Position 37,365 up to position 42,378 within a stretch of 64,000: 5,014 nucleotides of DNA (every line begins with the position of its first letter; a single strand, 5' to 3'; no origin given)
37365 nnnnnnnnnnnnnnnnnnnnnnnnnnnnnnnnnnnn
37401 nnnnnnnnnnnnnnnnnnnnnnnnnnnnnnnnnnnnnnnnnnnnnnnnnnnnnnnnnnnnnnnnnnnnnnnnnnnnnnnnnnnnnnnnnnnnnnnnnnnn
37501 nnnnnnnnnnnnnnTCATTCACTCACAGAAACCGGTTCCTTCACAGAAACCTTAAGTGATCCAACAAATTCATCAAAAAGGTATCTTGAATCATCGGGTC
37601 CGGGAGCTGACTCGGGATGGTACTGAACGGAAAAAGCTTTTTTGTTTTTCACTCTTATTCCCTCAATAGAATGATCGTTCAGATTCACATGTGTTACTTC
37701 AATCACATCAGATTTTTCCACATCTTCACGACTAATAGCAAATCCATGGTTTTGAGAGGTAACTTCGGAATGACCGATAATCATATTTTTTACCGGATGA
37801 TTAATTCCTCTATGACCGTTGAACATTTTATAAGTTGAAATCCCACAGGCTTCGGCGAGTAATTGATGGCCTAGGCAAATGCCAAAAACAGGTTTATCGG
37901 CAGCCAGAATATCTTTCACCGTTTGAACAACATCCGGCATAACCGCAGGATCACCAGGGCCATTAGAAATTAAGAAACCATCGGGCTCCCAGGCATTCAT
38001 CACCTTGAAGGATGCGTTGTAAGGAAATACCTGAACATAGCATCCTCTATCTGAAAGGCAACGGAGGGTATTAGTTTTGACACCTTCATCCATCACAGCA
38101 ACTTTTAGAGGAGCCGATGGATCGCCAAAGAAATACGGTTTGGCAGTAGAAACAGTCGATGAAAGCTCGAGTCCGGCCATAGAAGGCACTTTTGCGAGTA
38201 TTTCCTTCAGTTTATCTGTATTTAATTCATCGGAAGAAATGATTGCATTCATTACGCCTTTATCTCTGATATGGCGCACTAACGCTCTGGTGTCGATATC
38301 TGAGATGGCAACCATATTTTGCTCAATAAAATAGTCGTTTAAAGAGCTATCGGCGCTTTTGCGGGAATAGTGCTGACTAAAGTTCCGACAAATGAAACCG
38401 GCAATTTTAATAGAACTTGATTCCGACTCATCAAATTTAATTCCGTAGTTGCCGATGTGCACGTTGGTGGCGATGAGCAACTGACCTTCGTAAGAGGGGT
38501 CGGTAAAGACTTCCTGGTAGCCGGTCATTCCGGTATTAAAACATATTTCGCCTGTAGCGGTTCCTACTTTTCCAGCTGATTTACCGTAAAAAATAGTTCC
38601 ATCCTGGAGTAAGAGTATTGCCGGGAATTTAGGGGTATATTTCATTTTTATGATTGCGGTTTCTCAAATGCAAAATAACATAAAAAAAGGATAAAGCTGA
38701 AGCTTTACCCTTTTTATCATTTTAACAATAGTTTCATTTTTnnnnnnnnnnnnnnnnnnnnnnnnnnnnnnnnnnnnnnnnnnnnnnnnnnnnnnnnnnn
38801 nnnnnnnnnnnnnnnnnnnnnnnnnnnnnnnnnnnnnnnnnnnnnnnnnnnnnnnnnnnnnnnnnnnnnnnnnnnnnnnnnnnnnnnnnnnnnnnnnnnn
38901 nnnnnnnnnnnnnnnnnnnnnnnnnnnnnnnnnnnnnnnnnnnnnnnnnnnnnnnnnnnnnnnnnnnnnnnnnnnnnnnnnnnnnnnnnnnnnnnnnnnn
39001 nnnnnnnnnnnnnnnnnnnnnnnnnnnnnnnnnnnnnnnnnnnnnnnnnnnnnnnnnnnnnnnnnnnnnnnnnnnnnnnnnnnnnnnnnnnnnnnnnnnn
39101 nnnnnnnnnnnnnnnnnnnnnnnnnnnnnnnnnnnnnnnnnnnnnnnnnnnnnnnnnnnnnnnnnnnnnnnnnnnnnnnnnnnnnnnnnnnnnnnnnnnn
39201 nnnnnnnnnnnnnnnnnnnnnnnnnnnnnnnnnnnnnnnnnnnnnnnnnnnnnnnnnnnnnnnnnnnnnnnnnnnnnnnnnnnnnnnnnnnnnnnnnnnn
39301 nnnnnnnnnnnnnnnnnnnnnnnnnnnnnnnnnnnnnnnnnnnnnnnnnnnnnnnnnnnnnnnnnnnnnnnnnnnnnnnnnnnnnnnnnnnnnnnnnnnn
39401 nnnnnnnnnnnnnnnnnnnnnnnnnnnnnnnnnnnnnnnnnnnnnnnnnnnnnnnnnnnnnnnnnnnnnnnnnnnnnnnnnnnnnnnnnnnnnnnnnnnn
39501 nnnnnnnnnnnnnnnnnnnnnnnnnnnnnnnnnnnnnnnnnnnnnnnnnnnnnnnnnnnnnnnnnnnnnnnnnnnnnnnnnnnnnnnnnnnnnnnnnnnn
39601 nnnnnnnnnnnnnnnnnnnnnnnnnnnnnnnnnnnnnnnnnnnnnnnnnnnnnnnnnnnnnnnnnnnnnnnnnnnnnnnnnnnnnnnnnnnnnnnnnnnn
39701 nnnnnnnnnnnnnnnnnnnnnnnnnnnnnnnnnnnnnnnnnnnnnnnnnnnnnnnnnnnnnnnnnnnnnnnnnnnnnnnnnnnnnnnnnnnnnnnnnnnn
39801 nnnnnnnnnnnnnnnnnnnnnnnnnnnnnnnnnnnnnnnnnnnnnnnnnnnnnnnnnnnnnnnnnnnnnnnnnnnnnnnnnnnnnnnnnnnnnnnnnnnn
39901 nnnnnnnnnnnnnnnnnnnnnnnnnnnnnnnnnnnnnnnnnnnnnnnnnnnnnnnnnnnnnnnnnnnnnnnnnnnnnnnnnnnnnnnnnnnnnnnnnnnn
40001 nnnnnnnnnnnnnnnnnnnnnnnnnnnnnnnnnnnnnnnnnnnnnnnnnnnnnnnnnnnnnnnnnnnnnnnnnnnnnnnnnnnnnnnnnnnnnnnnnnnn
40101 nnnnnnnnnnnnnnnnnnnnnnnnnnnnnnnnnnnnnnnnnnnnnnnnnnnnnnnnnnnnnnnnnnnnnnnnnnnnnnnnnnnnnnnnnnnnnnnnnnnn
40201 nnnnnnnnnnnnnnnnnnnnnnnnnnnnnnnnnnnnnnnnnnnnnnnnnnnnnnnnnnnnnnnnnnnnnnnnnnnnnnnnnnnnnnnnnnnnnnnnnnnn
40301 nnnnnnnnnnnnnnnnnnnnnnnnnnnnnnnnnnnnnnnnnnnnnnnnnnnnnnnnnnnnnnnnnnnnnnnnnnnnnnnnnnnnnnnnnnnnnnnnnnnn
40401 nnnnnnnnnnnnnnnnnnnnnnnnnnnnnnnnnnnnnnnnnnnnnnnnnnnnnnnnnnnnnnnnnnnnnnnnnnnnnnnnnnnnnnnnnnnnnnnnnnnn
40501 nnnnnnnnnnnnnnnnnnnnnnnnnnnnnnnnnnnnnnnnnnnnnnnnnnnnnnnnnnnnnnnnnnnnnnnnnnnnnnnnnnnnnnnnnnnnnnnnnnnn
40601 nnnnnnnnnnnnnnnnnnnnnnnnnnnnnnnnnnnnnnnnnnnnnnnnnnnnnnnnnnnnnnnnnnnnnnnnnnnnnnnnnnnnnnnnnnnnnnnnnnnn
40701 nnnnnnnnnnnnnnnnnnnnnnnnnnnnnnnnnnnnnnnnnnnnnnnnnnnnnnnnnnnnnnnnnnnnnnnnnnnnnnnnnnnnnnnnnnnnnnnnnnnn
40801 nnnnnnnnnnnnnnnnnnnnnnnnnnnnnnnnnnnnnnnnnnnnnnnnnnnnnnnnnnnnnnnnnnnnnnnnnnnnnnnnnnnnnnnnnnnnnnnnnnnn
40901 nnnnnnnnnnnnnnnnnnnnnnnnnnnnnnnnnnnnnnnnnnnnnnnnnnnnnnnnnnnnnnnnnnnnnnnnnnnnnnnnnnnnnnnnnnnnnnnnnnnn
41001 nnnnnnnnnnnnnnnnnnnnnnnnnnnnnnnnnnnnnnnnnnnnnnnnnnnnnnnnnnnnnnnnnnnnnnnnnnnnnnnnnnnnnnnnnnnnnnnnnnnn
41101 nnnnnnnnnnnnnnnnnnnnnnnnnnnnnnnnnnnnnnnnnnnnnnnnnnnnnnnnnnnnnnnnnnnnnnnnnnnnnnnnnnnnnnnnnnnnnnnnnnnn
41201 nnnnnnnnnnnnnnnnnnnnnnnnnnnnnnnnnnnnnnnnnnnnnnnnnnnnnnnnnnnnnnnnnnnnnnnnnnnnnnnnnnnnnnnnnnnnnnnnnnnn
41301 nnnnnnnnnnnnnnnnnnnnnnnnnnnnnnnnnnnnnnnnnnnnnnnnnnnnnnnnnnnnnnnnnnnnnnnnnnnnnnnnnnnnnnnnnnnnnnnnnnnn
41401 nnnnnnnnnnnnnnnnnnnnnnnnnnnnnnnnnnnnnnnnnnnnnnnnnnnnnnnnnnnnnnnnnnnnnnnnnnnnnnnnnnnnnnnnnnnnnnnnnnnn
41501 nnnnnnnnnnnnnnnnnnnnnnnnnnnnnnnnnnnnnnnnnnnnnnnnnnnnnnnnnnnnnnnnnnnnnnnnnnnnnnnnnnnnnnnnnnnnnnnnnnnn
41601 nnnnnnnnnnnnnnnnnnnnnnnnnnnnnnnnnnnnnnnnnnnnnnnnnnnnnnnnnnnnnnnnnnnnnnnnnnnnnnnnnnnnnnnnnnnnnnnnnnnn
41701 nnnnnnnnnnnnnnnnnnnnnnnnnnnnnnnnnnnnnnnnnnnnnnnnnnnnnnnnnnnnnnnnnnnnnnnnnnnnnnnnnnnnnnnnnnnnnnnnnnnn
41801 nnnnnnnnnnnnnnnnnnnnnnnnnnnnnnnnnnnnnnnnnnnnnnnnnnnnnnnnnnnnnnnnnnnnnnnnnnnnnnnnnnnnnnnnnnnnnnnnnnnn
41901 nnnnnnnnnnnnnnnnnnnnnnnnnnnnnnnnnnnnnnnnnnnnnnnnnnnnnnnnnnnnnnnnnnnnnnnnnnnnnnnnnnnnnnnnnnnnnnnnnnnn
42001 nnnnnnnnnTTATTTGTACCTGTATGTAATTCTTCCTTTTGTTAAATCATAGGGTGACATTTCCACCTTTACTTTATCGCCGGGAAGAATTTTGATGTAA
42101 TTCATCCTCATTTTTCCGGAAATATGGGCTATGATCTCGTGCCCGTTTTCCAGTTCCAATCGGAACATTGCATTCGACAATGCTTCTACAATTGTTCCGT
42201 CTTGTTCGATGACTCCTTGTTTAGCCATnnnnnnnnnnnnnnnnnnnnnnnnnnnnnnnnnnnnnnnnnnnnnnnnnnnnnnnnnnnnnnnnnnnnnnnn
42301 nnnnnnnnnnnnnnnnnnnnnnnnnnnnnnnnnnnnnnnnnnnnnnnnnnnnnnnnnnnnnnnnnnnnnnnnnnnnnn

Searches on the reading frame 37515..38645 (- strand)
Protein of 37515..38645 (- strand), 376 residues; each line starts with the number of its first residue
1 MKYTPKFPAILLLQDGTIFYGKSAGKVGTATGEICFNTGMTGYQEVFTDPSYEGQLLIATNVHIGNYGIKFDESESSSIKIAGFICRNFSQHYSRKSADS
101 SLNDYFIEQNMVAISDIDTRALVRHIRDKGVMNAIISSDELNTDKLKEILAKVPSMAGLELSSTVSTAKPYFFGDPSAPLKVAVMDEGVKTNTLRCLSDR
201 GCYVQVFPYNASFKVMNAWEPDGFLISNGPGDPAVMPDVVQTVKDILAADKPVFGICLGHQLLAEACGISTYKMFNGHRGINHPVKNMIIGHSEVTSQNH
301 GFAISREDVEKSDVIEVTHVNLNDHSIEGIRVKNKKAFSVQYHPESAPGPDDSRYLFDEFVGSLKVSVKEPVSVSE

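Call 14: find_encoding_contigs(protein=window:37515-38645:-, flank=10000, max_places=10)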
Protein window:37515-38645:- (376 aa): no gene with exactly this product is on record in the collection.

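Call 20: find_homologous_proteins(query=window:37515-38645:-, max_evalue=1e-50)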
Query window:37515-38645:- (376 aa): 8000 proteins with E <= 1e-50 among 8000 candidates; the best 120 are listed.
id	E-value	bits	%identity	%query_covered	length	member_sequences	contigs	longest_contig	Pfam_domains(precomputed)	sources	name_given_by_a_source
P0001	2.0e-240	815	96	100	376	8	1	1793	PF07722.20,PF00117.35,PF00988.29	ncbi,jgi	jgi:carbamoyl-phosphate synthase small subunit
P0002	7.9e-232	787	92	99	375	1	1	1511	PF07722.20,PF00117.35,PF00988.29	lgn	-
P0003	2.2e-223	759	87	99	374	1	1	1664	PF07722.20,PF00117.35,PF00988.29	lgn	-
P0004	3.1e-222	755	88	99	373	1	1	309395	PF07722.20,PF00117.35,PF00988.29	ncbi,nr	ncbi:MAG: glutamine-hydrolyzing carbamoyl-phosphate synthase small subunit [Bacteroidetes bacterium]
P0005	1.4e-218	743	86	99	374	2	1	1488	PF07722.20,PF00117.35,PF00988.29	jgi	jgi:carbamoyl-phosphate synthase small subunit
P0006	1.4e-217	740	86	98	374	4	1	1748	PF07722.20,PF00117.35,PF00988.29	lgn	-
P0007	7.8e-217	737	88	97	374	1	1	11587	PF07722.20,PF00117.35,PF00988.29,PF01965.31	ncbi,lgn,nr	ncbi:MAG TPA: glutamine-hydrolyzing carbamoyl-phosphate synthase small subunit [Bacteroidia bacteriu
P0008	1.6e-215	733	85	99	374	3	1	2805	PF07722.20,PF00117.35,PF00988.29,PF01965.31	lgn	-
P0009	4.5e-215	731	86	98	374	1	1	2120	PF07722.20,PF00117.35,PF00988.29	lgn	-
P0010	9.0e-215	730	85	99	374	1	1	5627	PF07722.20,PF00117.35,PF00988.29,PF01965.31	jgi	jgi:carbamoyl-phosphate synthase small subunit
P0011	1.9e-214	729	86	99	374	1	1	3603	PF07722.20,PF00117.35,PF00988.29,PF01965.31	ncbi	-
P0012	2.9e-214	729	85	99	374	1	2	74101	PF07722.20,PF00117.35,PF00988.29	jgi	jgi:carbamoyl-phosphate synthase small subunit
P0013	9.0e-214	727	85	97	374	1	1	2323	PF07722.20,PF00117.35,PF00988.29,PF01965.31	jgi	jgi:carbamoyl-phosphate synthase small subunit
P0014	1.7e-213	726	84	99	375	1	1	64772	PF07722.20,PF00117.35,PF00988.29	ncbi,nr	ncbi:MAG: glutamine-hydrolyzing carbamoyl-phosphate synthase small subunit [Bacteroidota bacterium]|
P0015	1.7e-213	726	84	99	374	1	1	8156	PF07722.20,PF00117.35,PF00988.29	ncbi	-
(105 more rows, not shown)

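Call 21: find_encoding_contigs(protein=P0004, flank=10000, max_places=3)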
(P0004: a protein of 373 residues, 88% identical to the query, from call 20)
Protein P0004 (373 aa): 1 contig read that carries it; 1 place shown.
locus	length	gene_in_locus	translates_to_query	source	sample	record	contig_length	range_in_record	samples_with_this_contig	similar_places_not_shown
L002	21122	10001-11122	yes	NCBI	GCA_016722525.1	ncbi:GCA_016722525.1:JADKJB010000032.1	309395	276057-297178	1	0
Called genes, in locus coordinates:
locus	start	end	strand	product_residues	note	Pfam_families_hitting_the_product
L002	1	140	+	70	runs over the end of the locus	PF00831:Ribosomal_L29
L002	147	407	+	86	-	PF00366:Ribosomal_S17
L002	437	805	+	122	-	PF00238:Ribosomal_L14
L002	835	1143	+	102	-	PF23291:KOW4_SPT5 (weak), PF00467:KOW (weak), PF17136:ribosomal_L24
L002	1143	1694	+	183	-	PF00281:Ribosomal_L5, PF00673:Ribosomal_L5_C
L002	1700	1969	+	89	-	PF00253:Ribosomal_S14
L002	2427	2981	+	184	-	PF00347:Ribosomal_L6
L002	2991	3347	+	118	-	PF00861:Ribosomal_L18p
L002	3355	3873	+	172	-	PF00333:Ribosomal_S5, PF03719:Ribosomal_S5_C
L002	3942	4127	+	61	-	PF00327:Ribosomal_L30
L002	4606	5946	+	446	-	PF00344:SecY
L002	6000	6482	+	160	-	PF00557:Peptidase_M24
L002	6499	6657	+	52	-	PF01176:eIF-1a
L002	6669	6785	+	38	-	PF00444:Ribosomal_L36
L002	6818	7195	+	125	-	PF00416:Ribosomal_S13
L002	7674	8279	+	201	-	PF00163:Ribosomal_S4, PF01479:S4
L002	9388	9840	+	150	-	PF01196:Ribosomal_L17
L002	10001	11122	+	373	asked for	PF00988:CPSase_sm_chain, PF00117:GATase, PF07722:Peptidase_C26 (weak)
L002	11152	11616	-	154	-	PF08808:RES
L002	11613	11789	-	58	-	PF09722:Xre_MbcA_ParS_C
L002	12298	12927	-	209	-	PF18962:Por_Secre_tail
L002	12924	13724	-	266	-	-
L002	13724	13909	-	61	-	-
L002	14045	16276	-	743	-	PF03030:H_PPase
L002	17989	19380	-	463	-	PF00890:FAD_binding_2 (weak), PF01134:GIDA (weak), PF01266:DAO (faint), PF07992:Pyr_redox_2, PF12831:FAD_oxidored, PF13738:Pyr_redox_3, PF00070:Pyr_redox, PF02852:Pyr_redox_dim, +3 more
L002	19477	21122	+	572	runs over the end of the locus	PF17899:Peptidase_M61_N, PF05299:Peptidase_M61, PF00595:PDZ (weak), PF17820:PDZ_6 (weak)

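Call 22: find_encoding_contigs(protein=P0001, flank=10000, max_places=5)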
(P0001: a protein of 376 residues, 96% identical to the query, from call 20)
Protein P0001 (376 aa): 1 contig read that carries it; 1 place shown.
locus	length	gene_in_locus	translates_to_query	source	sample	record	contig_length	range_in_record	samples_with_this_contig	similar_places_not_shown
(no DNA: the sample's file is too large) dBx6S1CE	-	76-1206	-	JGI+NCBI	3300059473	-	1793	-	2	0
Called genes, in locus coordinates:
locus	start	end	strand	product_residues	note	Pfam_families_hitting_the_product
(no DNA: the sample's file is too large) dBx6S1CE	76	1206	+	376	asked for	PF00988:CPSase_sm_chain, PF00117:GATase, PF07722:Peptidase_C26 (weak)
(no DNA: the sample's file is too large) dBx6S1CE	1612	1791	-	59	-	?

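Call 26: find_encoding_contigs(protein=P0007, flank=10000, max_places=3)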
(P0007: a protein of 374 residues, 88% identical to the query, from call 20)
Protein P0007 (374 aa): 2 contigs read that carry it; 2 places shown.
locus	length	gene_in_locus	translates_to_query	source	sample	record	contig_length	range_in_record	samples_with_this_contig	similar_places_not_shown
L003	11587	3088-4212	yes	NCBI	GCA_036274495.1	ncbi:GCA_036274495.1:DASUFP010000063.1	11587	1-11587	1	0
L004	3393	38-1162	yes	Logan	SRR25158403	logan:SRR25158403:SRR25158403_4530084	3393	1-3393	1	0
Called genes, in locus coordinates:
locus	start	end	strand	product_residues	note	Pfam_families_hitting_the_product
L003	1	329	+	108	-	PF00416:Ribosomal_S13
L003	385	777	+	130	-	PF00411:Ribosomal_S11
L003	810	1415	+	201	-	PF00163:Ribosomal_S4, PF01479:S4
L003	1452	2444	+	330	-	PF01193:RNA_pol_L, PF01000:RNA_pol_A_bac, PF03118:RNA_pol_A_CTD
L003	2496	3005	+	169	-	PF01196:Ribosomal_L17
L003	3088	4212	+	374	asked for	PF00988:CPSase_sm_chain, PF01965:DJ-1_PfpI (weak), PF00117:GATase, PF07722:Peptidase_C26 (faint)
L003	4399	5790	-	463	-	PF00890:FAD_binding_2, PF01134:GIDA, PF01266:DAO (faint), PF07992:Pyr_redox_2, PF12831:FAD_oxidored, PF13738:Pyr_redox_3, PF00070:Pyr_redox, PF02852:Pyr_redox_dim, +3 more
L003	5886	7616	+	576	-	PF17899:Peptidase_M61_N, PF05299:Peptidase_M61, PF17820:PDZ_6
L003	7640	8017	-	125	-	PF01042:Ribonuc_L-PSP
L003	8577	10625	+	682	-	PF07697:7TMR-HDED, PF07698:7TM-7TMR_HD, PF01966:HD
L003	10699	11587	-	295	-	PF00528:BPD_transp_1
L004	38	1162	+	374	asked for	PF00988:CPSase_sm_chain, PF01965:DJ-1_PfpI (weak), PF00117:GATase, PF07722:Peptidase_C26 (faint)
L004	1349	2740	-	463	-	PF00890:FAD_binding_2, PF01134:GIDA, PF01266:DAO (faint), PF07992:Pyr_redox_2, PF12831:FAD_oxidored, PF13738:Pyr_redox_3, PF00070:Pyr_redox, PF02852:Pyr_redox_dim, +3 more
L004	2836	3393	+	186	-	?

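Call 27: find_encoding_contigs(protein=P0012, flank=10000, max_places=3)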
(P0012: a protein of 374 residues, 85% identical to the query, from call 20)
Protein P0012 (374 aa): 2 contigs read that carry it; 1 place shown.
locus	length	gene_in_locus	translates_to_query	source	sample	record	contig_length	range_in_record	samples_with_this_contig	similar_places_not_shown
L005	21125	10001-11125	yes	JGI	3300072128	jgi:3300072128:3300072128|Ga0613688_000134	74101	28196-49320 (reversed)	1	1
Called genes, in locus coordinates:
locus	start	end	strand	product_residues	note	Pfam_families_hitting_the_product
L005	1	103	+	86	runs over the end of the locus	PF00366:Ribosomal_S17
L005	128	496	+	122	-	PF00238:Ribosomal_L14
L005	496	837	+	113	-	PF00467:KOW (weak), PF17136:ribosomal_L24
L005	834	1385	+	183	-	PF00281:Ribosomal_L5, PF00673:Ribosomal_L5_C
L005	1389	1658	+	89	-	PF00253:Ribosomal_S14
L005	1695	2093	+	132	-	PF00410:Ribosomal_S8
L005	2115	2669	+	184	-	PF00347:Ribosomal_L6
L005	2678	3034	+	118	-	PF00861:Ribosomal_L18p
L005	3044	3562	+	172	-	PF00333:Ribosomal_S5, PF03719:Ribosomal_S5_C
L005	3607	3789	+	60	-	PF00327:Ribosomal_L30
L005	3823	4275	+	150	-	PF00828:Ribosomal_L27A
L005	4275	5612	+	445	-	PF00344:SecY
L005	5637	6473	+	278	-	PF00557:Peptidase_M24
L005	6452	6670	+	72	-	PF01176:eIF-1a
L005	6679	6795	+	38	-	PF00444:Ribosomal_L36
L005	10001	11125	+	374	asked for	PF00988:CPSase_sm_chain, PF00117:GATase, PF07722:Peptidase_C26 (faint)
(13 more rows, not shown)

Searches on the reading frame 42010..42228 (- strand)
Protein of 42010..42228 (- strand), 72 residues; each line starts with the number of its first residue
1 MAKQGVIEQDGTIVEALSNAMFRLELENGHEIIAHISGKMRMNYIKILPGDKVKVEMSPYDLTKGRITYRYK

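Call 57: find_encoding_contigs(protein=window:42010-42228:-, flank=10000, max_places=10)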
Protein window:42010-42228:- (72 aa): 5 contigs read that carry it; 5 places shown.
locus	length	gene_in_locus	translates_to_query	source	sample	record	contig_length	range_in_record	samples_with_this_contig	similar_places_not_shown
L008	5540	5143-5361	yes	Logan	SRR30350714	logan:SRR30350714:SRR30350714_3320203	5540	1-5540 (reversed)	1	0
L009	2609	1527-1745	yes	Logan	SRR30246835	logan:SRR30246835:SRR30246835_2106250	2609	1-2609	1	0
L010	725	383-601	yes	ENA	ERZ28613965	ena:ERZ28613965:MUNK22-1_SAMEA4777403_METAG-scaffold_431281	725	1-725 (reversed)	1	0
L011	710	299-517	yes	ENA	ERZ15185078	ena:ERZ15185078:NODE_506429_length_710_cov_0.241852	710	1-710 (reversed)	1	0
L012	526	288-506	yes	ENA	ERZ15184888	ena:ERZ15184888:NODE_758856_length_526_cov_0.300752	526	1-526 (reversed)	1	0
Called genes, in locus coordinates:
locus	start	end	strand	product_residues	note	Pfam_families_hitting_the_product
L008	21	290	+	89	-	PF00253:Ribosomal_S14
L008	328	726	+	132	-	PF00410:Ribosomal_S8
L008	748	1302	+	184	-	PF00347:Ribosomal_L6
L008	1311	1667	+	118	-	PF00861:Ribosomal_L18p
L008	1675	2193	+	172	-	PF00333:Ribosomal_S5, PF03719:Ribosomal_S5_C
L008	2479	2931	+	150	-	PF00828:Ribosomal_L27A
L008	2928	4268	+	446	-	PF00344:SecY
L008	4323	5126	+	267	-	PF00557:Peptidase_M24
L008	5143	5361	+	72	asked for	PF01176:eIF-1a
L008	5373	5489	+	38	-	PF00444:Ribosomal_L36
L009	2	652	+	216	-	?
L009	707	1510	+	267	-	PF00557:Peptidase_M24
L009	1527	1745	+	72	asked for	PF01176:eIF-1a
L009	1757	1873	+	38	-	PF00444:Ribosomal_L36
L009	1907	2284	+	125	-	PF00416:Ribosomal_S13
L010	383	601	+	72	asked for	PF01176:eIF-1a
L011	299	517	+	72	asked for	PF01176:eIF-1a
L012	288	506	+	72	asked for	PF01176:eIF-1a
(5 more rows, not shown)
